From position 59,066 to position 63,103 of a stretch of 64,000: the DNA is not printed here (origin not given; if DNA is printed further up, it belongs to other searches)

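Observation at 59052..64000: Sigma-54 promoter plus upstream palindrome driving a GT2 synthase fused to a DMFase-beta-like domain, followed by an O-acyltransferase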

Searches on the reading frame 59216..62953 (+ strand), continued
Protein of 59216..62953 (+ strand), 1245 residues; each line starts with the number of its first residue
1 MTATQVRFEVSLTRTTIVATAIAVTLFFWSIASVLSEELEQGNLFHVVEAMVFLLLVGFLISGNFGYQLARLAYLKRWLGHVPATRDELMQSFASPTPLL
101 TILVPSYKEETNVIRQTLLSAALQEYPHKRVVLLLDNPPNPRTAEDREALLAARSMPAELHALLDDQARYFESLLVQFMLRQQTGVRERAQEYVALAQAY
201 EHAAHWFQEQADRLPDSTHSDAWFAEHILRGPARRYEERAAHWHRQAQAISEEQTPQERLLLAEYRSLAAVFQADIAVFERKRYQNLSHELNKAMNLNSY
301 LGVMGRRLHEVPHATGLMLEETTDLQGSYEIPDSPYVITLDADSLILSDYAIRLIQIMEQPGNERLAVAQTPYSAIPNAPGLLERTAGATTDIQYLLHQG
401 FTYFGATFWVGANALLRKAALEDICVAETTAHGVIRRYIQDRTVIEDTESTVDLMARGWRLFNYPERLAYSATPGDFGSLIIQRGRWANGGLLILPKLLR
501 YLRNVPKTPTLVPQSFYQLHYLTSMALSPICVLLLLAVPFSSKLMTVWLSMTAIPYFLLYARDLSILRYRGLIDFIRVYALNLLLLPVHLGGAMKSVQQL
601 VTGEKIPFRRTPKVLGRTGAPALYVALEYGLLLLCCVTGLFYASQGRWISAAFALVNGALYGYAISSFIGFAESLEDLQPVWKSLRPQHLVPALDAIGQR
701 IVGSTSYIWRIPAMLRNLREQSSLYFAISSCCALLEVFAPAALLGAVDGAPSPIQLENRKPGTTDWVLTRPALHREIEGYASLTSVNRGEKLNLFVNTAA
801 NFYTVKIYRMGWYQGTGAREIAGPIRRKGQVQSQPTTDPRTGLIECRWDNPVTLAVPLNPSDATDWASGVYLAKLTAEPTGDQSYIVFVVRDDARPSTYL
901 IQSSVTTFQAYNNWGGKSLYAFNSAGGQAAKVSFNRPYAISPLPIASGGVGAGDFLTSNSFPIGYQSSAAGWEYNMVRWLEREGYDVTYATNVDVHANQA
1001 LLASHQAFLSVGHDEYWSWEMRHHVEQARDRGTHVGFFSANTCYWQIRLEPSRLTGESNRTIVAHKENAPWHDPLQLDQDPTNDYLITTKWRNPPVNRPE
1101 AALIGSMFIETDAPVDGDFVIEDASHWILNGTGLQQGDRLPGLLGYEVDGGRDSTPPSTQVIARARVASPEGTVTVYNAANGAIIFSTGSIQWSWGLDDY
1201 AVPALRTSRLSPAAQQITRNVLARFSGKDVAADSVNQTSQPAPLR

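Call 56: find_homologous_proteins(query=L098:3246-4691:-, max_evalue=0.00001)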
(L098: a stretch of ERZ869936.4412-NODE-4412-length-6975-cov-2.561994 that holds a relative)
Query L098:3246-4691:- (481 aa): 3941 proteins with E <= 0.00001 among 8000 candidates; the best 120 are listed.
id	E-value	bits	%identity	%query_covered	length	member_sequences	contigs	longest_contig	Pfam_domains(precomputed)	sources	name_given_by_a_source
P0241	0.0e+0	1159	100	100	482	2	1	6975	PF20254.4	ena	-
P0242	3.0e-206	704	65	92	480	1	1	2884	PF20254.4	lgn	-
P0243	1.5e-196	672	61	98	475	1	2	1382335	PF20254.4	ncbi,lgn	-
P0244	6.3e-193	660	61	92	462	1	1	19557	PF20254.4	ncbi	-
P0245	1.7e-190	652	58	99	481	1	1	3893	PF20254.4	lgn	-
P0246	3.9e-188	644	60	92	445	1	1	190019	PF20254.4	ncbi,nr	ncbi:MAG: hypothetical protein HY272_09175 [Gammaproteobacteria bacterium]|nr:hypothetical protein [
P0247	3.3e-186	638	59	92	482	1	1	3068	PF20254.4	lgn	-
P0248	3.5e-186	638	57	98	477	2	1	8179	PF20254.4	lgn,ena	-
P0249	1.8e-184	632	58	97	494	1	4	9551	PF20254.4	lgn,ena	-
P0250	2.6e-184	632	57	98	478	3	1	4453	PF20254.4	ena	-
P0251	7.8e-183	627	56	98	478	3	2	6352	PF20254.4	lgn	-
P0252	8.5e-183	627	61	92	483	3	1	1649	PF20254.4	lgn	-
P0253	1.2e-182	626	55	99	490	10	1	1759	PF20254.4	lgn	-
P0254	3.2e-180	618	58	94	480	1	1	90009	PF20254.4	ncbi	-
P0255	3.8e-180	618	56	98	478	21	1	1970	PF20254.4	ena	-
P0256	4.1e-179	615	57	97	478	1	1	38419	PF20254.4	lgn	-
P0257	5.3e-179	614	58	94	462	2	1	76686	PF20254.4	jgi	-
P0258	6.1e-179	614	57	99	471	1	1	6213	PF20254.4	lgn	-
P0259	6.5e-179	614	60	92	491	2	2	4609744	PF20254.4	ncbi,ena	-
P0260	1.2e-178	613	57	92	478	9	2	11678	PF20254.4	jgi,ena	-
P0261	2.1e-178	612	57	98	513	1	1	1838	PF20254.4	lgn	-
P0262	4.9e-178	611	58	92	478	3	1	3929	PF20254.4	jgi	jgi:hypothetical protein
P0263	7.0e-178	611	56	98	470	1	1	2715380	PF20254.4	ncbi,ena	-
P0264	9.2e-178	610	58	93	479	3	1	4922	PF20254.4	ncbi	-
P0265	2.6e-177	609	56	92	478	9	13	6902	PF20254.4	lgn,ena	-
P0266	5.3e-177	608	55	98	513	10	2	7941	PF20254.4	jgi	jgi:hypothetical protein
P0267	5.4e-177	608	58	93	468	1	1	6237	PF20254.4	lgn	-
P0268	1.0e-176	607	57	92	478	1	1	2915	PF20254.4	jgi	jgi:hypothetical protein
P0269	1.4e-176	606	57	92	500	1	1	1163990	PF20254.4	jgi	jgi:hypothetical protein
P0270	2.4e-176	606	54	100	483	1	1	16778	PF20254.4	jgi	jgi:hypothetical protein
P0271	2.7e-176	605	58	95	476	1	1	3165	PF20254.4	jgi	jgi:hypothetical protein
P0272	6.2e-176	604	58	92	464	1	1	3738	PF20254.4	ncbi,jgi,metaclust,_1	metaclust:\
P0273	1.1e-175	603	58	94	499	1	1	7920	PF20254.4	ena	-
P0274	1.2e-175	603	55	100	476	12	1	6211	PF20254.4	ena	-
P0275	2.1e-175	602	54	99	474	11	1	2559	PF20254.4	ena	-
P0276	3.0e-175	602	58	92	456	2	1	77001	PF20254.4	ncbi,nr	ncbi:MAG: hypothetical protein KF886_24025 [Candidatus Hydrogenedentes bacterium]|nr:hypothetical pr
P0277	3.5e-175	602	54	99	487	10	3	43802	PF20254.4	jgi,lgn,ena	-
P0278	3.6e-175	602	58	93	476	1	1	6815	PF20254.4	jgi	jgi:hypothetical protein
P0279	4.0e-175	602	54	98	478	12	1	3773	PF20254.4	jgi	-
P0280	4.5e-175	601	57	93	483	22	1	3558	PF20254.4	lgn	-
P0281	4.6e-175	601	57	93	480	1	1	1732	PF20254.4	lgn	-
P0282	5.7e-175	601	57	93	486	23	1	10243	PF20254.4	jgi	jgi:hypothetical protein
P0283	1.3e-174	600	57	97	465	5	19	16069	PF20254.4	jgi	jgi:hypothetical protein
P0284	1.7e-174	599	60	92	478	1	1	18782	PF20254.4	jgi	jgi:hypothetical protein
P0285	2.3e-174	599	55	99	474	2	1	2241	PF20254.4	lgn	-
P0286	2.7e-174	599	58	92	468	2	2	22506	PF20254.4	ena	-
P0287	3.5e-174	598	56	99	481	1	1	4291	PF20254.4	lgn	-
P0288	3.7e-174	598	58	93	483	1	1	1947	PF20254.4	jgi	jgi:hypothetical protein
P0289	4.2e-174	598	58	97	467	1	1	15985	PF20254.4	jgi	jgi:hypothetical protein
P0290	7.0e-174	597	58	93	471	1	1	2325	PF20254.4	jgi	jgi:hypothetical protein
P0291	8.0e-174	597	54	99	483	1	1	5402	PF20254.4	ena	-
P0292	9.3e-174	597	53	99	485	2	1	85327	PF20254.4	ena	-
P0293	1.1e-173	597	55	98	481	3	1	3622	PF20254.4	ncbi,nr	ncbi:MAG TPA: N,N-dimethylformamidase beta subunit family domain-containing protein [Pirellulales ba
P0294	1.6e-173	596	55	99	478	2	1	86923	PF20254.4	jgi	jgi:hypothetical protein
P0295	1.7e-173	596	58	95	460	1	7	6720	PF20254.4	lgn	-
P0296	1.9e-173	596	58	91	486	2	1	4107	PF20254.4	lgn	-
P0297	3.0e-173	595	56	93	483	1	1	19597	PF20254.4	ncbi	-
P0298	5.7e-173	594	59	91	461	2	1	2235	PF20254.4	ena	-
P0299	7.6e-173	594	54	96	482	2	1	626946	PF20254.4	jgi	jgi:hypothetical protein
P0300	1.5e-172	593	57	93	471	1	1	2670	PF20254.4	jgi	jgi:hypothetical protein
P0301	1.6e-172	593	54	99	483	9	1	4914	PF20254.4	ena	-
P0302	2.9e-172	592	57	92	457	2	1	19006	PF20254.4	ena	-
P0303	3.4e-172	592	55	92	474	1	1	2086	PF20254.4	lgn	-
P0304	3.9e-172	592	56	97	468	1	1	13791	PF20254.4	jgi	jgi:hypothetical protein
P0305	4.0e-172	592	54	98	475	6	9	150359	PF20254.4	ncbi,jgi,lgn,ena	-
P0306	5.7e-172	591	54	98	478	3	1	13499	PF20254.4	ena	-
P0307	7.2e-172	591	57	93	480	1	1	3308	PF20254.4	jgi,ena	jgi:hypothetical protein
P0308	9.0e-172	590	58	94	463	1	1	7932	PF20254.4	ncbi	ncbi:MAG: DUF6605 domain-containing protein [Isosphaeraceae bacterium]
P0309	9.5e-172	590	57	94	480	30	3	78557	PF20254.4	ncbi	-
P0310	1.2e-171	590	52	99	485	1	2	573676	PF20254.4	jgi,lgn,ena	-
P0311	1.2e-171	590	53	100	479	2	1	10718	PF20254.4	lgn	-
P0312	1.2e-171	590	56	93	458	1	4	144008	PF20254.4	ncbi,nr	ncbi:MAG: hypothetical protein K0U86_11205 [Planctomycetes bacterium]|nr:hypothetical protein [Planc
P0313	1.5e-171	590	56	97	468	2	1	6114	PF20254.4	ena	-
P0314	2.2e-171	589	55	92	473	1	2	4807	PF20254.4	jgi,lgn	jgi:hypothetical protein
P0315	2.5e-171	589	55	97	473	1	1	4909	PF20254.4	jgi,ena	-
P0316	2.7e-171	589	55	94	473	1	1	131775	PF20254.4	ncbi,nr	ncbi:MAG: hypothetical protein KF774_14660 [Planctomyces sp.]|nr:hypothetical protein [Planctomyces 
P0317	4.5e-171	588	56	92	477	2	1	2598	PF20254.4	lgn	-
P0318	6.0e-171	588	56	94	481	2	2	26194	PF20254.4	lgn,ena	-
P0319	6.3e-171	588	55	99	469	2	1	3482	PF20254.4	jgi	jgi:hypothetical protein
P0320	6.3e-171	588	58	92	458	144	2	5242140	PF20254.4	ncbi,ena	-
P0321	6.6e-171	588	57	94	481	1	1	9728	PF20254.4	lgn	-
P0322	7.7e-171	587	55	99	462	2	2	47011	PF20254.4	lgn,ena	-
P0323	8.4e-171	587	54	100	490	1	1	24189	PF20254.4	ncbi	-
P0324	8.7e-171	587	53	97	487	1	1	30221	PF20254.4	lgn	-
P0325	9.0e-171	587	56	94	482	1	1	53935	PF20254.4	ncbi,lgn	ncbi:MAG: N,N-dimethylformamidase beta subunit family domain-containing protein [Candidatus Hydrogen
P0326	9.2e-171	587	58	92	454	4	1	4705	PF20254.4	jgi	-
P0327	9.7e-171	587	57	94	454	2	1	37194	PF20254.4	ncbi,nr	ncbi:MAG: hypothetical protein EXS35_09180 [Pedosphaera sp.]|nr:hypothetical protein [Pedosphaera sp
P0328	1.1e-170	587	57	92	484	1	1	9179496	PF20254.4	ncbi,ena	-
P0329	1.3e-170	587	57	91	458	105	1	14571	PF20254.4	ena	-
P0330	1.5e-170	586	55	96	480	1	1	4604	PF20254.4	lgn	-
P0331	1.6e-170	586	58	91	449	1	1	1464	PF20254.4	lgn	-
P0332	1.7e-170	586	58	91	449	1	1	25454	PF20254.4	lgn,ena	-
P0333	1.8e-170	586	58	91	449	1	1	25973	PF20254.4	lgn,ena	-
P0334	2.1e-170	586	56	92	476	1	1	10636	PF20254.4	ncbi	-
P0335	2.2e-170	586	57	92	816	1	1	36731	PF14606.13,PF20254.4,PF14607.13,PF13472.13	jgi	jgi:N,N-dimethylformamidase beta subunit-like, C-terminal/GDSL-like Lipase/Acylhydrolase family/N-te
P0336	2.2e-170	586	56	92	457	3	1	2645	PF20254.4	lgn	-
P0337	2.3e-170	586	55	93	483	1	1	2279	PF20254.4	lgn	-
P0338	2.4e-170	586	58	91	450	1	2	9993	PF20254.4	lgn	-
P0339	2.5e-170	586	54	98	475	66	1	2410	PF20254.4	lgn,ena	-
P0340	2.6e-170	586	58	91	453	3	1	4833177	PF20254.4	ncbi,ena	-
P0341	2.9e-170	585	54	99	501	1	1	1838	PF20254.4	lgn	-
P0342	3.4e-170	585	57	93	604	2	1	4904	PF14606.13,PF20254.4,PF01835.26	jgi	jgi:hypothetical protein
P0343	3.9e-170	585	57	91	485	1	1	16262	PF20254.4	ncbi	-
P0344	4.3e-170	585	57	94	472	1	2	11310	PF20254.4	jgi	jgi:N,N-dimethylformamidase beta subunit-like, C-terminal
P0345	4.9e-170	585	54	99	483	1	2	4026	PF20254.4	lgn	-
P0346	5.0e-170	585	58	91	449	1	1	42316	PF20254.4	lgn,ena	-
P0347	6.1e-170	584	57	91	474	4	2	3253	PF20254.4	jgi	-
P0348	7.6e-170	584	56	94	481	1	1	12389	PF20254.4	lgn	-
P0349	9.1e-170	584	53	98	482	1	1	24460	PF20254.4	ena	-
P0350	9.6e-170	584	54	97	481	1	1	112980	PF20254.4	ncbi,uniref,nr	ncbi:N,N-dimethylformamidase beta subunit family domain-containing protein [Candidatus Laterigemmans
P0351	1.0e-169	584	53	100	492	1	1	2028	PF20254.4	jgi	jgi:hypothetical protein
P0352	1.0e-169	584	55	92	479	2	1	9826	PF20254.4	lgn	-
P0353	1.1e-169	584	52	99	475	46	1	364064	PF20254.4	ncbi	-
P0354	1.2e-169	583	54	99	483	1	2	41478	PF20254.4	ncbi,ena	-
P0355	1.2e-169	583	58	92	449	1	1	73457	PF20254.4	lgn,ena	-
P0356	1.3e-169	583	56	93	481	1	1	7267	PF20254.4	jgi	jgi:hypothetical protein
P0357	1.7e-169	583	56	96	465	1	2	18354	PF20254.4,PF01835.26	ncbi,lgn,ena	-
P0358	1.8e-169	583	58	91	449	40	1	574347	PF20254.4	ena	-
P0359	1.9e-169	583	56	93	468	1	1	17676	PF20254.4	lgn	-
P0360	2.1e-169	583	57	92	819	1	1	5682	PF14606.13,PF20254.4,PF14607.13,PF13472.13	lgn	-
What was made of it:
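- Checked: One NCBI record names a relative 'DUF6605 domain-containing protein' (call 56).
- Some DMFA2_C proteins are fused to SGNH/GDSL esterase domains (call 56).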

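Call 58: fold_search(model_id=the predicted structure, library=pdb)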
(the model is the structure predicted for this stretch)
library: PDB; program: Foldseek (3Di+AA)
matches with E <= 10: 835; with E <= 0.001: 71
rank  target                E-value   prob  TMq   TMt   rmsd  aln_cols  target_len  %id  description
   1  4p00_A                3.7e-14  1.00  0.29  0.46  11.6       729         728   16  Bacterial Cellulose Synthase in complex with cyclic-di-GMP and UDP (released 2014-04-09)
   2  5ej1_A                5.1e-14  1.00  0.26  0.40  18.2       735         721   16  Pre-translocation state of bacterial cellulose synthase (released 2016-03-30)
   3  4hg6_A                2.1e-13  1.00  0.29  0.45  12.9       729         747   18  Structure of a cellulose synthase - cellulose translocation intermediate (released 2012-12-19)
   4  8g2j_D                5.3e-13  1.00  0.28  0.44  16.8       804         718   14  Hybrid aspen cellulose synthase-8 bound to UDP-glucose (released 2023-03-01)
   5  8g2j_C                9.5e-13  1.00  0.26  0.42  16.8       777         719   13  Hybrid aspen cellulose synthase-8 bound to UDP-glucose (released 2023-03-01)
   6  8vhz_A                1.9e-12  1.00  0.30  0.47  15.4       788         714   13  Cryo EM structure of a soybean CesA1 homotrimer (released 2025-01-15)
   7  8g2j_I                2.7e-12  1.00  0.30  0.48  16.8       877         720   13  Hybrid aspen cellulose synthase-8 bound to UDP-glucose (released 2023-03-01)
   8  8vi0_B                4.2e-12  1.00  0.30  0.47  15.2       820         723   12  Cryo EM structure of a soybean CesA6 homotrimer (released 2025-01-15)
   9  9b8v_E                1.2e-11  1.00  0.28  0.39  11.3       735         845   15  AlphaFold2 informed cryo-EM model of the E. coli cellulose synthase BcsAG3B6 complex (released 2025-02-19)
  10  6wlb_A                1.3e-11  1.00  0.30  0.46  15.7       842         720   13  Structure of homotrimeric poplar cellulose synthase isoform 8 (released 2020-07-22)
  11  8vi0_A                2.0e-11  1.00  0.29  0.45  15.4       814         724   12  Cryo EM structure of a soybean CesA6 homotrimer (released 2025-01-15)
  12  8g27_C                2.0e-11  1.00  0.25  0.39  18.5       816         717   13  Hybrid aspen cellulose synthase-8 bound to UDP (released 2023-03-01)
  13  8vht_A                2.7e-11  1.00  0.27  0.44  16.4       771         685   13  Cryo EM structure of a soybean CesA3 homotrimer (released 2025-01-15)
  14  9fnn_A                6.7e-11  1.00  0.29  0.41  10.1       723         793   13  Cryo-EM structure of the c-di-GMP-saturated 'crown'less Bcs macrocomplex for cellulose secretion in E. coli (released 2024-10-16)
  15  9fmv_A                1.4e-10  1.00  0.27  0.40  11.3       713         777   13  Cryo-EM structure of the c-di-GMP-free synthase:pEtN transferase complex (BcsA-Bct-G3) from the E. coli cellulose secr (released 2024-10-16)
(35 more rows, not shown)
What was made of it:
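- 59216..61255 (+): Synthase core, residues 1-680. TM1-2 (3-66), GT-A domain (about 95-490), QRGRW interface helix (477-504), TM3-4 (511-566), interface helix 3 (571-602), gating loop F608-RRTP-K613, TM5-6 (622-669). Foldseek best hits are BcsA 4P00 (4e-14), plant CesA and hyaluronan synthases (call 58).
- On Processive membrane-embedded GT2 synthases (BcsA/CesA/HAS type): Foldseek gives BcsA 4P00 E = 4e-14, then CesA8 and HAS (call 58).
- Closest known: Bacterial cellulose synthase BcsA. Same: Best fold matches (call 58).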
